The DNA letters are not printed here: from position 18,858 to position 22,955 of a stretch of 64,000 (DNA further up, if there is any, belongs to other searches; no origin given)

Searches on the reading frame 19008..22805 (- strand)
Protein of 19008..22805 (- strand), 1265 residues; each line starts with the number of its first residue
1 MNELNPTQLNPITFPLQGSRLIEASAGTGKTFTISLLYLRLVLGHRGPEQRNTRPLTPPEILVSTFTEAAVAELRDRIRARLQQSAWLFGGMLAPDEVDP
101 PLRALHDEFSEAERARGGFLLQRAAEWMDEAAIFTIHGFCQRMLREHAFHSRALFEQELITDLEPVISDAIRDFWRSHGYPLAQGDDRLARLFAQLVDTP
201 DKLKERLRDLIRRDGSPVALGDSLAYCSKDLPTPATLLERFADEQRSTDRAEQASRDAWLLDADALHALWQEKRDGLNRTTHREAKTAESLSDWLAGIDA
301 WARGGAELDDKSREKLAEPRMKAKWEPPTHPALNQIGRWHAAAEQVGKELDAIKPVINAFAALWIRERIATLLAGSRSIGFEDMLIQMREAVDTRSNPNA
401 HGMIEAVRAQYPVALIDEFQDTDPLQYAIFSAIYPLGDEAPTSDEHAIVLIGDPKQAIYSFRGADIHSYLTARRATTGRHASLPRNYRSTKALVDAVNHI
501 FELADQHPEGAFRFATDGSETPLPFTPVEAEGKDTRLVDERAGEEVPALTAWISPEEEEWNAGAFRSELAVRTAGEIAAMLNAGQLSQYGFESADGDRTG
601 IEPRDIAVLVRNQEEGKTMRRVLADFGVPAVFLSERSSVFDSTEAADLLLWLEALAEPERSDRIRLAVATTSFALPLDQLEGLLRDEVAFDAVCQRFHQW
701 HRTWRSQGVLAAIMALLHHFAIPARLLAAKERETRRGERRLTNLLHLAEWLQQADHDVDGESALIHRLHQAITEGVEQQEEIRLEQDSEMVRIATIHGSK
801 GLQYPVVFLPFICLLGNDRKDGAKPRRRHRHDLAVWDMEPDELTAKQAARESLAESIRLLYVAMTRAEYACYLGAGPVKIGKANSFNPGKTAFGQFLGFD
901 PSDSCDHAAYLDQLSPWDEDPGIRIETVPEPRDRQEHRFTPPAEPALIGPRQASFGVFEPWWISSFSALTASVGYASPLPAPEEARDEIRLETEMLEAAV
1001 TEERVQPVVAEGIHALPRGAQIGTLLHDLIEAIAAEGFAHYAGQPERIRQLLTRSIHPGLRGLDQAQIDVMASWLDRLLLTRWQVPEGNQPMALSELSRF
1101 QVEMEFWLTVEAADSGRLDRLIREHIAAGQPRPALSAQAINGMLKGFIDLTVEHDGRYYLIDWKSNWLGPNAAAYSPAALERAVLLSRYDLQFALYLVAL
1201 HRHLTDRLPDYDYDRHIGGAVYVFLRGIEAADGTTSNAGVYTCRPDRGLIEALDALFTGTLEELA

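Call 64: search_protein_families(library=pfam, proteins=[window:19008-22805:-], max_evalue=0.00001)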
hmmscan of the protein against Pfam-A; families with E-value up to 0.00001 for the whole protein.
window:19008-22805:- (1265 aa): 6 families
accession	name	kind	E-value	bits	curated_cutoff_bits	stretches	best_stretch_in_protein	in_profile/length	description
PF00580.27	UvrD-helicase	-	5e-46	158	23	1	4-474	1-268/271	UvrD/REP helicase N-terminal domain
PF13361.12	UvrD_C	-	3.7e-20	73.1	25.6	1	733-872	229-344/350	UvrD-like helicase C-terminal domain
PF13245.12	AAA_19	-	4.1e-10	40.4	25.1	0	291-462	71-134/134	AAA domain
PF13538.12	UvrD_C_2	-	1.8e-08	34.6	27.4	0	791-810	2-23/52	UvrD-like helicase C-terminal domain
PF12705.13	PDDEXK_1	-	4.7e-08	33.7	22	1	1016-1229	32-192/247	PD-(D/E)XK nuclease superfamily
PF13086.12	AAA_11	-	3.7e-06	27.3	27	0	3-80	1-74/257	AAA domain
